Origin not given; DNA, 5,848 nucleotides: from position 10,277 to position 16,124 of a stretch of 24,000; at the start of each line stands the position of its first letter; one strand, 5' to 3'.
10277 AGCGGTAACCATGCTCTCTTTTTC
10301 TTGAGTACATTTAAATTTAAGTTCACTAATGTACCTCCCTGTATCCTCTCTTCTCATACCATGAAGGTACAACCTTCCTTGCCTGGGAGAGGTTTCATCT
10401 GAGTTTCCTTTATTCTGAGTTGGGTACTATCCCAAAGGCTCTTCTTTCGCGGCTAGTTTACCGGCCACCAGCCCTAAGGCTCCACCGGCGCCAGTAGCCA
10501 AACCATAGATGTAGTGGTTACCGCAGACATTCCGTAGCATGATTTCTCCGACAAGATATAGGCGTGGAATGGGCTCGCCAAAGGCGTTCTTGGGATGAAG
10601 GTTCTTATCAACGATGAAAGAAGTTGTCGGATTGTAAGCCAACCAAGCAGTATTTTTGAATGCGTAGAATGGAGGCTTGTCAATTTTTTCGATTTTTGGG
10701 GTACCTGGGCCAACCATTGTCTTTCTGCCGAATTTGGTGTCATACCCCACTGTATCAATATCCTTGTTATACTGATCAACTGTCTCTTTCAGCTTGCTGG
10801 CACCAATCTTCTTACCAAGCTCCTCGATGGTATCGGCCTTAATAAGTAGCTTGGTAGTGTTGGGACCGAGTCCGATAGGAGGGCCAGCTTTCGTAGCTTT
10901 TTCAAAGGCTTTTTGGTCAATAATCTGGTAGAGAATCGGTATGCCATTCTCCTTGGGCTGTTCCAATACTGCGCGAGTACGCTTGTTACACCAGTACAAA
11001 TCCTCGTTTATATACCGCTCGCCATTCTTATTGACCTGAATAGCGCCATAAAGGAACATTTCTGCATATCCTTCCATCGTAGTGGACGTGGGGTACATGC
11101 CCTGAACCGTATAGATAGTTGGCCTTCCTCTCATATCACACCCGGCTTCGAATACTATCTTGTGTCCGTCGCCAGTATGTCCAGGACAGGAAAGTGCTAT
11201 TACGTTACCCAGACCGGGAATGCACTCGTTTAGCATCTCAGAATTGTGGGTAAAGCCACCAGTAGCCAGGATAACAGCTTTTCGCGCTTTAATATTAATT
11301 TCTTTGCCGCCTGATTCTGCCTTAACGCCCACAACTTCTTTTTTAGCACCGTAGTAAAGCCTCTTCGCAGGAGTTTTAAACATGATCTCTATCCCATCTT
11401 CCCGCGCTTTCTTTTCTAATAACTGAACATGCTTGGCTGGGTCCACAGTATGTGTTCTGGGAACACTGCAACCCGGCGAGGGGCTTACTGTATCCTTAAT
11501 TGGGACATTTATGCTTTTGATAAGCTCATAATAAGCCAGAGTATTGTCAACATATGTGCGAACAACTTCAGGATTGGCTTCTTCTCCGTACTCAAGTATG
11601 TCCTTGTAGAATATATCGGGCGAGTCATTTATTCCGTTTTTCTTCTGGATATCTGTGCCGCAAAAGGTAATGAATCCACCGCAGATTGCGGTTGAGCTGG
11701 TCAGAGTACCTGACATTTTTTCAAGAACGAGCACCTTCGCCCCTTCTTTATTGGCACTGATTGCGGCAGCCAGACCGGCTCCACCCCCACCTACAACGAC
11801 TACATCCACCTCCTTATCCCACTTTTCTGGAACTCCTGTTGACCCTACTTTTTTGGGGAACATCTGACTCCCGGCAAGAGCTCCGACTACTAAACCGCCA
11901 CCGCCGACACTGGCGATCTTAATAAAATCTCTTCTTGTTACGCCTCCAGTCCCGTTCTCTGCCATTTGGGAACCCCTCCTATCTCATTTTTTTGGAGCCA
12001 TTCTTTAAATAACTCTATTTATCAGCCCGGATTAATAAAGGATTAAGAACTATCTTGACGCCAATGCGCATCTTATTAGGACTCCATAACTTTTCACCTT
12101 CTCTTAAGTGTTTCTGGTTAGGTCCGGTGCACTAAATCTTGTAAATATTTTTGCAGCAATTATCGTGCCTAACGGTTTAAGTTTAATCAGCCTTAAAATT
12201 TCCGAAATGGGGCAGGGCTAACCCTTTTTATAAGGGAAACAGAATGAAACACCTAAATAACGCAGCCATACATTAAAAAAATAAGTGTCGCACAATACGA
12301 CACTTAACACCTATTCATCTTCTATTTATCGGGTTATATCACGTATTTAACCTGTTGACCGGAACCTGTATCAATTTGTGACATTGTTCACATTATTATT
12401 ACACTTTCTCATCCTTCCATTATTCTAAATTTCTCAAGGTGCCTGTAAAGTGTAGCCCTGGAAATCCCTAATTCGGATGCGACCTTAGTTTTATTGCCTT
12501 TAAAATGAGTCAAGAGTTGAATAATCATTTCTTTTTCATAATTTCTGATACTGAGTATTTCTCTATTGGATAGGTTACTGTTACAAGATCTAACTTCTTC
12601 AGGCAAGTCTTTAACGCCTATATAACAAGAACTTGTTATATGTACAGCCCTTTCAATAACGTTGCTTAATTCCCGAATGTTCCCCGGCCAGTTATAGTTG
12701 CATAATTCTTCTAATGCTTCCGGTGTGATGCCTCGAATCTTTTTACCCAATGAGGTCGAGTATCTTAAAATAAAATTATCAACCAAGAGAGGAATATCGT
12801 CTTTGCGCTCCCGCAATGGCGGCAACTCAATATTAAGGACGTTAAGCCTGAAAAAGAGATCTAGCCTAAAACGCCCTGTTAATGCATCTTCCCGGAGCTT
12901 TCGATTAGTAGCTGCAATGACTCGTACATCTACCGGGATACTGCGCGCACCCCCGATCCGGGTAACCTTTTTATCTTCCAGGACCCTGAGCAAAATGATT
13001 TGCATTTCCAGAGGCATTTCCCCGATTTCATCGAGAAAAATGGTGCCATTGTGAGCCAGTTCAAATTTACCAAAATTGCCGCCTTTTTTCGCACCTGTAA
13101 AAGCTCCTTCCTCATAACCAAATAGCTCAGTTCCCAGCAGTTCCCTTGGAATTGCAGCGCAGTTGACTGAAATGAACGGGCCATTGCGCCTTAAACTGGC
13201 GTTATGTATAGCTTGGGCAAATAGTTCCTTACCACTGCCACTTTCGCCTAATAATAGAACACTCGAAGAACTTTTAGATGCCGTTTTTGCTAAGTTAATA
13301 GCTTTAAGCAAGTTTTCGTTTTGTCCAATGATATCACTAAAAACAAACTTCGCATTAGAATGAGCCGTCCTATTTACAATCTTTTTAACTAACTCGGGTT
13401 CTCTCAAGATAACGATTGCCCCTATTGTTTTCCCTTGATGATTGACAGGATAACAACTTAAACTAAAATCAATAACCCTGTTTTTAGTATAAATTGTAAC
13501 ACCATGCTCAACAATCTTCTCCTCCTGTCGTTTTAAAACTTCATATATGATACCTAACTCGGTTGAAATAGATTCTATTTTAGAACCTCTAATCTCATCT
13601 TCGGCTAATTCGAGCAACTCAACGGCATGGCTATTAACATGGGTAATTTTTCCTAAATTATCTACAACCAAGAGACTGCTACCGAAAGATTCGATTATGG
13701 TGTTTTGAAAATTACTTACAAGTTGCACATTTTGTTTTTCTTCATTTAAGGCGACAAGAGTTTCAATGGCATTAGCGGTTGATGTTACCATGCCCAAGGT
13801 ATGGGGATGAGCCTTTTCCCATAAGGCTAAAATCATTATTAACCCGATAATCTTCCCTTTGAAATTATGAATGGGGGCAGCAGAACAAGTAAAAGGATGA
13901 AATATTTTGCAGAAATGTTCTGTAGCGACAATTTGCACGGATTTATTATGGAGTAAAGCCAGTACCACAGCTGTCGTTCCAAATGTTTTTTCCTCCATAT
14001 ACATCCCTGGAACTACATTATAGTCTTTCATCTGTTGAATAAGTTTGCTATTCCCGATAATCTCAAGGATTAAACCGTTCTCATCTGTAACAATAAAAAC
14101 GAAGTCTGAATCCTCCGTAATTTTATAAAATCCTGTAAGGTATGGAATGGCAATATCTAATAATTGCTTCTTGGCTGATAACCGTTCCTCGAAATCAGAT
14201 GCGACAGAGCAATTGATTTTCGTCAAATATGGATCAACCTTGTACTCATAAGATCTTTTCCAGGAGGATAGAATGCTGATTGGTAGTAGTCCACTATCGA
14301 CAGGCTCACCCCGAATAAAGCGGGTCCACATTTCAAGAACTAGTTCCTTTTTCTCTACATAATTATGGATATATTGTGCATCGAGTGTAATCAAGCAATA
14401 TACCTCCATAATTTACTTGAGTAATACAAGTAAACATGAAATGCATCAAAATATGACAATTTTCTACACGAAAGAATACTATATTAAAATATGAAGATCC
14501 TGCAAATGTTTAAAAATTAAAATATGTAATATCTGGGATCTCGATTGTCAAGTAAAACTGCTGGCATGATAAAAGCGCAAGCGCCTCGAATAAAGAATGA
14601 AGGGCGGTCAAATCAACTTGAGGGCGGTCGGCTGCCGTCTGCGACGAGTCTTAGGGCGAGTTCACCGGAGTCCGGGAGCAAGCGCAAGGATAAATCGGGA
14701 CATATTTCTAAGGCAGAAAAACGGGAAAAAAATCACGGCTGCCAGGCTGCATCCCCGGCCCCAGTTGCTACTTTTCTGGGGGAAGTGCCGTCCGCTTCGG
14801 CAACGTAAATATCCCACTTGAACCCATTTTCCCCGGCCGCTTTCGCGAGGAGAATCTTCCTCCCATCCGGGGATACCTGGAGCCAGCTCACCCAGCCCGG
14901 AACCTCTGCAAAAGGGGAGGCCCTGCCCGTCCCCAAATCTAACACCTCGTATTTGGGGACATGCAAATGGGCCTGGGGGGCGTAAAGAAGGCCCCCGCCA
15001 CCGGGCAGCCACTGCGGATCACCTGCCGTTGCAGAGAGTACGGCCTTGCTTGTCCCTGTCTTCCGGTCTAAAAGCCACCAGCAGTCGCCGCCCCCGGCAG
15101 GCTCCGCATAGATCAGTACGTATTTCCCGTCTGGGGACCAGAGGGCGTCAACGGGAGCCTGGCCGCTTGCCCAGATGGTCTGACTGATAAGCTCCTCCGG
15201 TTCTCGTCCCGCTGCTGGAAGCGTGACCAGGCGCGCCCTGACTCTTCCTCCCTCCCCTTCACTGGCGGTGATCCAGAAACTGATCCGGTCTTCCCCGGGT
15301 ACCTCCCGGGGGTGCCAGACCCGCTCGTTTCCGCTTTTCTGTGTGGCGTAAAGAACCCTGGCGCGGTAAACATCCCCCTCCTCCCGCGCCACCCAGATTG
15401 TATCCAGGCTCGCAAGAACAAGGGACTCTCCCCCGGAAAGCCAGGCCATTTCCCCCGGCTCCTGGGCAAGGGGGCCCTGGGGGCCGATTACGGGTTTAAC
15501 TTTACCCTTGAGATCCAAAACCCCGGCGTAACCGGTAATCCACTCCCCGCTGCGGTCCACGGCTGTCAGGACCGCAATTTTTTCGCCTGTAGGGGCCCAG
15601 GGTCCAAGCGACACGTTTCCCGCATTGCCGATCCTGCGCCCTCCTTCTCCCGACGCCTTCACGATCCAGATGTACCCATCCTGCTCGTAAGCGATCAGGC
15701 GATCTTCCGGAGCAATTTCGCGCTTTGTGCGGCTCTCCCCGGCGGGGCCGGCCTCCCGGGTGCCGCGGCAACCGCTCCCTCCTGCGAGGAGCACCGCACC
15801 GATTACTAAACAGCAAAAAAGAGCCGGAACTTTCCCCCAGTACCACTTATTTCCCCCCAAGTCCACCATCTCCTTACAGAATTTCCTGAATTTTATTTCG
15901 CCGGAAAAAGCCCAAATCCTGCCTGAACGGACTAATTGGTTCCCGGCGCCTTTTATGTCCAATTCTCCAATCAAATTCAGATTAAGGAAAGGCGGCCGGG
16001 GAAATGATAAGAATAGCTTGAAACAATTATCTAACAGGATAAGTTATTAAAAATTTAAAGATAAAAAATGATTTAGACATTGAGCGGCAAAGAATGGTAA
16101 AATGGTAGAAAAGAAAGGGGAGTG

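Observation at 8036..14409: Sigma-54-gated extracytoplasmic reductase module: two divergent Tat flavoproteins flanking a five-haem membrane cytochrome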

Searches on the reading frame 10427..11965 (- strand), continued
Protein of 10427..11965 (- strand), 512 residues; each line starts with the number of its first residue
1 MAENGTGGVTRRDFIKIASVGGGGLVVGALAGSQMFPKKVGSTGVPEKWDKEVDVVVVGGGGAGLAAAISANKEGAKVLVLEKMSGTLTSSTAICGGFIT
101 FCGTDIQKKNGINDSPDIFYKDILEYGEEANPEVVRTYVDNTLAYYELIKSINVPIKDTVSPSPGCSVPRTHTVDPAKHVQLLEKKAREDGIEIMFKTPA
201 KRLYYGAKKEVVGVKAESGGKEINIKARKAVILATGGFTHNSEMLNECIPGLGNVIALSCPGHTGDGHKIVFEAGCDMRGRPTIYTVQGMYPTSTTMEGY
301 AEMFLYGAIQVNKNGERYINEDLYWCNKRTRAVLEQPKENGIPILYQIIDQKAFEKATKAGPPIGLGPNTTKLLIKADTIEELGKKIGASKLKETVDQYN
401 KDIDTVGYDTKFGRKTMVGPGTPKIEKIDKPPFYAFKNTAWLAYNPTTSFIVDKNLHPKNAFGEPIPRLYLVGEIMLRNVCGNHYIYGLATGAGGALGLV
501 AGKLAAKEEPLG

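Call 60: predict_structure(alignment_id=A1)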
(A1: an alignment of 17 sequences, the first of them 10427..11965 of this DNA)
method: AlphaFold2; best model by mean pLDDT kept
length: 512 residues; sequences in the alignment: 17
mean_pLDDT: 84.7   pTM: 0.84
mean pLDDT of the five models: 84.7, 82.8, 82.6, 82.5, 80.7
residues with pLDDT >= 90: 288; 70-90: 144; 50-70: 36; < 50: 44
segments of 3 or more residues with pLDDT < 50: 1-42
pLDDT, mean of each block of 10 residues (from residue 1): 32 44 30 30 75 96 95 98 82 75 95 96 88 97 97 92 91 89 97 95 91 94 97 77 79 73 69 83 73 84 91 91 75 90 94 94 89 97 98 98 95 88 93 95 68 95 94 89 82 95 98 81
secondary structure, 60 per line:
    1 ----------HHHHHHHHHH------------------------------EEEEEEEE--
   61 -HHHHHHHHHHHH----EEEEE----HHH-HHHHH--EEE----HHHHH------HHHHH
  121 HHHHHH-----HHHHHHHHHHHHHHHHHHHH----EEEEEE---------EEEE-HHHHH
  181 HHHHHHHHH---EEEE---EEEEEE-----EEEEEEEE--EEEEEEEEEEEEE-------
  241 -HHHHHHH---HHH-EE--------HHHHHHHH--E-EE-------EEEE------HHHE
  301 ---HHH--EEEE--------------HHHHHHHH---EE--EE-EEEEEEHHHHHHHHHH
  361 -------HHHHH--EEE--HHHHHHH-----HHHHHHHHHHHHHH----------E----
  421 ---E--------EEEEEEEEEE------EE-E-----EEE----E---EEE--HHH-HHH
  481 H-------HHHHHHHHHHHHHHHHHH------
elements in order: H11-20 E51-58 H62-73 E78-82 H91-95 E98-100 H105-109 H116-126 H132-151 E156-161 E171-174 H176-189 E193-196 E200-205 E211-218 E221-233 H242-248 H266-273 E287-290 E309-312 H327-334 E345-350 H351-360 H368-372 E375-377 H380-386 H392-405 E433-442 E458-460 E469-471 H478-481 H489-506

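Call 63: fold_search(model_id=the predicted structure, library=pdb)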
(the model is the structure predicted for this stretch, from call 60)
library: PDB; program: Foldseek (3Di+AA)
matches with E <= 10: 1955; with E <= 0.001: 1378
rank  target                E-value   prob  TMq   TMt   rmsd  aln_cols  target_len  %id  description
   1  1qjd                  2.8e-36  1.00  0.73  0.67   3.9       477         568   28  Flavocytochrome C3 from Shewanella frigidimarina (released 1999-11-21)
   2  1e39                  3.3e-36  1.00  0.74  0.67   3.8       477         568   28  Flavocytochrome C3 from Shewanella frigidimarina histidine 365 mutated to alanine (released 2000-09-18)
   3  6t86                  3.3e-36  1.00  0.74  0.82   3.9       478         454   26  Urocanate reductase in complex with FAD (released 2021-03-03)
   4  1kss                  3.3e-36  1.00  0.73  0.67   3.8       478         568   28  Crystal Structure of His505Ala Mutant Flavocytochrome c3 from Shewanella frigidimarina (released 2002-08-14)
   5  1lj1_A                3.3e-36  1.00  0.73  0.66   3.9       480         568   28  Crystal structure of Q363F/R402A mutant flavocytochrome c3 (released 2002-11-06)
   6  2b7r                  3.9e-36  1.00  0.73  0.66   4.0       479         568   28  Structure of E378D mutant flavocytochrome c3 (released 2006-05-23)
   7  1q9i                  4.1e-36  1.00  0.73  0.66   3.9       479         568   28  The A251C:S430C double mutant of flavocytochrome c3 from Shewanella frigidimarina (released 2004-05-04)
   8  1m64_A                6.6e-36  1.00  0.74  0.68   3.5       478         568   28  Crystal structure of Q363F mutant flavocytochrome c3 (released 2002-11-06)
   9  1ksu_A                7.4e-36  1.00  0.73  0.66   3.9       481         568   28  Crystal Structure of His505Tyr Mutant Flavocytochrome c3 from Shewanella frigidimarina (released 2002-08-14)
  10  1jrz_A                8.3e-36  1.00  0.74  0.67   3.6       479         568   28  Crystal structure of Arg402Tyr mutant flavocytochrome c3 from Shewanella frigidimarina (released 2001-11-02)
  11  6t85                  8.8e-36  1.00  0.74  0.82   4.4       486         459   26  Urocanate reductase in complex with ADP (released 2021-03-03)
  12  2b7s                  1.2e-35  1.00  0.72  0.66   4.0       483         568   28  R381K mutant of flavocytochrome c3 (released 2006-05-23)
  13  1jry_A                2.5e-35  1.00  0.73  0.66   4.1       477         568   28  Crystal structure of Arg402Lys mutant flavocytochrome c3 from Shewanella frigidimarina (released 2001-11-02)
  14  1d4c_A                4.7e-35  1.00  0.73  0.66   3.6       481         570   27  CRYSTAL STRUCTURE OF THE UNCOMPLEXED FORM OF THE FLAVOCYTOCHROME C FUMARATE REDUCTASE OF SHEWANELLA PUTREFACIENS STRAI (released 1999-12-01)
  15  1jrx_A                5.3e-35  1.00  0.73  0.66   4.0       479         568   28  Crystal structure of Arg402Ala mutant flavocytochrome c3 from Shewanella frigidimarina (released 2001-11-02)
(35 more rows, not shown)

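Call 71: find_encoding_contigs(protein=P0002, flank=6000, max_places=1)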
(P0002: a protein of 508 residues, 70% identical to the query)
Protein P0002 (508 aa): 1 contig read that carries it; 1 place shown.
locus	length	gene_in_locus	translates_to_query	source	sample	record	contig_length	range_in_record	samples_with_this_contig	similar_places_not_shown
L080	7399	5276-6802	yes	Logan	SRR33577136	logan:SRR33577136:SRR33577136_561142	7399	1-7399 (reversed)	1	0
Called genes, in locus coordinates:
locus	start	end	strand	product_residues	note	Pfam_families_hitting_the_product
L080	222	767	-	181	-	PF01209:Ubie_methyltran, PF13489:Methyltransf_23, PF05175:MTS, PF06325:PrmA, PF13847:Methyltransf_31, PF08241:Methyltransf_11, PF08242:Methyltransf_12, PF13649:Methyltransf_25, +2 more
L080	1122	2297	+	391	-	PF00091:Tubulin, PF21011:CetZ_C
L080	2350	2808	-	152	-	-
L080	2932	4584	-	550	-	-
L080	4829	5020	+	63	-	-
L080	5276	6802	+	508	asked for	PF00890:FAD_binding_2, PF01134:GIDA (faint), PF01266:DAO, PF03486:HI0933_like (faint), PF12831:FAD_oxidored, PF01266:DAO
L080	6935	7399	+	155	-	?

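Call 72: find_encoding_contigs(protein=P0006, flank=6000, max_places=1)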
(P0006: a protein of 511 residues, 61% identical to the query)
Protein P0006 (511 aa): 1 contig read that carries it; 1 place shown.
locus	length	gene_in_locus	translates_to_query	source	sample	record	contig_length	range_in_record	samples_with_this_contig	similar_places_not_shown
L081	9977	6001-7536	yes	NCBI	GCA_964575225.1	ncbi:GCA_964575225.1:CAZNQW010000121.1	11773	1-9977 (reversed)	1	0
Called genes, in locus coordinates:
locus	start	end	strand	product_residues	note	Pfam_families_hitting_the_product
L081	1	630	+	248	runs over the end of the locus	PF02540:NAD_synthase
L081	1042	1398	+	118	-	PF02627:CMD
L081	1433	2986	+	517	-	PF17767:NAPRTase_N, PF17956:NAPRTase_C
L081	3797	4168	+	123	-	-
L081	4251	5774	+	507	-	PF01946:Thi4 (faint), PF03486:HI0933_like (faint), PF00890:FAD_binding_2, PF01266:DAO, PF12831:FAD_oxidored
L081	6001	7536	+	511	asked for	PF00890:FAD_binding_2, PF01266:DAO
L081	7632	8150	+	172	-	PF14537:Cytochrom_c3_2, PF22678:Cytochrom_c_NrfB-like (weak)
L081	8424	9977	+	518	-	?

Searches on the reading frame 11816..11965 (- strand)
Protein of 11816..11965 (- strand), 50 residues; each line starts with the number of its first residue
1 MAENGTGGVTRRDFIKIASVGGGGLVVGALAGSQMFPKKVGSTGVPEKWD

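Call 45: search_protein_families(library=pfam, proteins=[window:11816-11965:-], max_evalue=10)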
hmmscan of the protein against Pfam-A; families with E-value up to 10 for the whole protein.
seq(50 aa): 2 families
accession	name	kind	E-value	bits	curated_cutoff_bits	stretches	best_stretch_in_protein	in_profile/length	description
PF10399.14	UCR_Fe-S_N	-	1.8e-05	24.5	24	1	1-31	1-31/41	Ubiquitinol-cytochrome C reductase Fe-S subunit TAT signal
PF10518.14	TAT_signal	-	0.0013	19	22.7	1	9-28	2-21/21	TAT (twin-arginine translocation) pathway signal sequence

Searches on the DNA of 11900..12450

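Call 39: search_rna_families(source=window, start=11900, end=12450, threshold=evalue, max_evalue=1)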
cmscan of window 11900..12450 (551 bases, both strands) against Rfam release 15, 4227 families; matches with E-value up to 1: 0.
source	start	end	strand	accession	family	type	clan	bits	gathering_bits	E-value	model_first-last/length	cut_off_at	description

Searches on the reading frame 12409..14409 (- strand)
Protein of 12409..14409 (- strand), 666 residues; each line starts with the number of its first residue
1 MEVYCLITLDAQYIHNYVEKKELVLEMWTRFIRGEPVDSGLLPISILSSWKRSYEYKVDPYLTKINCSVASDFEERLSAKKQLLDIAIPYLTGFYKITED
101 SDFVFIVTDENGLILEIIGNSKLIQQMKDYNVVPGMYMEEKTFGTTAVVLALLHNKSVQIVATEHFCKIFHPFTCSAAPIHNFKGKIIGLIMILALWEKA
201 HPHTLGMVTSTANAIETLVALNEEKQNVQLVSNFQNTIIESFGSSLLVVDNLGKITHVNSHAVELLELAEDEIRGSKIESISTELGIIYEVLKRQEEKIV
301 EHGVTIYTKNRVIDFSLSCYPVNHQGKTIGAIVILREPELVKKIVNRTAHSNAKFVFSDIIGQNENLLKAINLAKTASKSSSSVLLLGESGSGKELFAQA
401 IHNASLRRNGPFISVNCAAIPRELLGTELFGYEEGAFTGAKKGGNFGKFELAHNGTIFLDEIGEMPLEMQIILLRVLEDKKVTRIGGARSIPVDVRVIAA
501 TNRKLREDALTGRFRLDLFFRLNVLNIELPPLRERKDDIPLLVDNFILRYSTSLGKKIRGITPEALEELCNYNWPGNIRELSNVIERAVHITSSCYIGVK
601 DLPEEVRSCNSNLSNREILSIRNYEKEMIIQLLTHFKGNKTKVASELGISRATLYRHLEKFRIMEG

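Call 4: search_protein_families(library=pfam, proteins=[window:12409-14409:-])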
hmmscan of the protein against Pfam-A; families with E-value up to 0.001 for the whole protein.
window:12409-14409:- (666 aa): 15 families
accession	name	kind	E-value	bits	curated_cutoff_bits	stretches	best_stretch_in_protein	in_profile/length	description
PF00158.32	Sigma54_activat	-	3.1e-66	222.7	20.2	1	360-528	1-168/168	Sigma-54 interaction domain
PF25601.1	AAA_lid_14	-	7.5e-27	93.4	27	1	533-611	1-79/87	AAA+ ATPase lid domain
PF14532.12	Sigma54_activ_2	-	8.5e-15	55.6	25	1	375-532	15-138/138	Sigma-54 interaction domain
PF02954.25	HTH_8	-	3.9e-13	49.3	22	1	621-661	2-42/42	Bacterial regulatory protein, Fis family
PF01078.27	Mg_chelatase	-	2e-08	34.4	20.3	1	436-502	89-157/207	Magnesium chelatase, subunit ChlI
PF00989.32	PAS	-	4.3e-07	30.4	22.6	1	237-336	5-111/113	PAS fold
PF01590.32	GAF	-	4.4e-07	30.9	22.4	1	102-216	20-130/133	GAF domain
PF07728.20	AAA_5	-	1.1e-06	29.1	22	1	384-505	2-125/139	AAA domain (dynein-related subfamily)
PF07724.20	AAA_2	-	5.9e-06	26.9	27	1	381-502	3-124/166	AAA domain (Cdc48 subfamily)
PF08448.16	PAS_4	-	6.2e-06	26.9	23.1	1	240-337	2-104/110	PAS fold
PF00004.35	AAA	-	6.9e-06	27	21.2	1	384-521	1-130/131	ATPase family associated with various cellular activities (AAA)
PF13426.13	PAS_9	-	3.1e-05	24.6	27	0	246-336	4-99/103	PAS domain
PF18024.7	HTH_50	-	9.6e-05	22.4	27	1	622-663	9-49/50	Helix-turn-helix domain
PF13309.12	HTH_22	-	0.00031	21.2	29.6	1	637-658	41-62/63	HTH domain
PF24820.1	Diguanyl_cycl_sensor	-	0.00069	20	28.1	0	239-277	2-40/109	Diguanylate cyclase-like sensor domain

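Call 5: search_protein_families(library=ncbifam, proteins=[window:12409-14409:-])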
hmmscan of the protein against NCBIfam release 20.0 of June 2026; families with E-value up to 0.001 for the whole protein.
window:12409-14409:- (666 aa): 36 families (the best 25 are shown)
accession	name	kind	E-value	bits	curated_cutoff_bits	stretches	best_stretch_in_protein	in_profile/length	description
NF008485.2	PRK11388.1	equivalog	2e-132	442.7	551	1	45-664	22-638/643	dihydroxyacetone kinase operon transcriptional regulator DhaR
NF041552.1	TF_PrdR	equivalog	5.3e-121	404.7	795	1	223-661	124-576/577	sigma-54 dependent transcriptional regulator PrdR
TIGR02915.1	PEP_resp_reg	equivalog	5.3e-97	325.4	502.6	1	346-663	126-444/445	PEP-CTERM-box response regulator transcription factor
NF008469.0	PRK11361.1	equivalog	6.3e-97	325.2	714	1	353-663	138-456/461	acetoacetate metabolism transcriptional regulator AtoC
TIGR02329.1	propionate_PrpR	equivalog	2.6e-93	313.5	499.2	1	349-659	203-525/526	propionate catabolism operon regulatory protein PrpR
NF011953.0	PRK15424.1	equivalog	3.8e-92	309.6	703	1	346-660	207-533/538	propionate catabolism operon regulatory protein PrpR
TIGR01817.1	nifA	equivalog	1.3e-91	308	528.85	1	348-616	186-452/534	nif-specific transcriptional activator NifA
TIGR01818.1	ntrC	equivalog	2.9e-89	300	558.6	1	355-628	131-403/463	nitrogen regulation protein NR(I)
NF050807.1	TransRegFlbDCaul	equivalog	4e-87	293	750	1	332-661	97-438/454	sigma-54-dependent transcriptional regulator FlbD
NF003451.0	PRK05022.1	equivalog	5.4e-86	289.3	476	1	354-663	187-510/512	nitric oxide reductase transcriptional regulator NorR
NF038308.1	RNA_repair_RtcR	equivalog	4.4e-85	286.5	650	1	340-617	162-447/530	RNA repair transcriptional activator RtcR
NF007689.0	PRK10365.1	equivalog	1.1e-84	284.8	760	1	359-658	140-439/441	sigma-54-dependent response regulator transcription factor ZraR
NF041906.1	V4R_TF_MobR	exception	5.4e-84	282.6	999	1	337-660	213-543/544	phenol degradation transcriptional regulator MobR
NF011958.0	PRK15429.1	equivalog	4.7e-82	276.7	830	1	351-663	372-686/692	formate hydrogenlyase transcriptional activator FlhA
NF049963.1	RespRegFlgRCampy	domain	6.4e-81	272.4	750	1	331-662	111-428/429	fla regulon two-component system response regulator FlgR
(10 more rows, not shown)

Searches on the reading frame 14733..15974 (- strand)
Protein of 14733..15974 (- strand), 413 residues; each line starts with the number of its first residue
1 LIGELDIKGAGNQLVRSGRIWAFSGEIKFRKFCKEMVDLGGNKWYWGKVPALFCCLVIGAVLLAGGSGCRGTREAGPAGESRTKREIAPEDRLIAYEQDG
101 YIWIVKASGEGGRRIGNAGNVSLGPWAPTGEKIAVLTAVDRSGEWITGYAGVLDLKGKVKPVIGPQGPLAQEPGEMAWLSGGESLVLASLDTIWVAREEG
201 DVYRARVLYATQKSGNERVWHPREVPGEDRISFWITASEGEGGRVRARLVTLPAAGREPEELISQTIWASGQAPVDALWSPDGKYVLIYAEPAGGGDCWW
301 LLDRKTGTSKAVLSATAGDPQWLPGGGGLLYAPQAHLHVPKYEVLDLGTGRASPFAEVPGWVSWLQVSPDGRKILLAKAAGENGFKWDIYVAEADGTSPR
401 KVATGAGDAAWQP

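Call 4: search_protein_families(library=pfam, proteins=[window:14733-15974:-])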
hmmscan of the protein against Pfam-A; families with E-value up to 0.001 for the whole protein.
window:14733-15974:- (413 aa): 0 families

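Call 5: search_protein_families(library=ncbifam, proteins=[window:14733-15974:-])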
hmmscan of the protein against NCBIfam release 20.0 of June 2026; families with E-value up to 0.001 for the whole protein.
window:14733-15974:- (413 aa): 2 families
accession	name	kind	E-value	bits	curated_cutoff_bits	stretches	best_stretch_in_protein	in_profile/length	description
TIGR02800.1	propeller_TolB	equivalog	7.3e-07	28.5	343.15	1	320-407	196-279/418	Tol-Pal system beta propeller repeat protein TolB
NF033523.0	lasso_peptidase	equivalog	0.00041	19.2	400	0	273-335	89-152/638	Atxe2 family lasso peptide isopeptidase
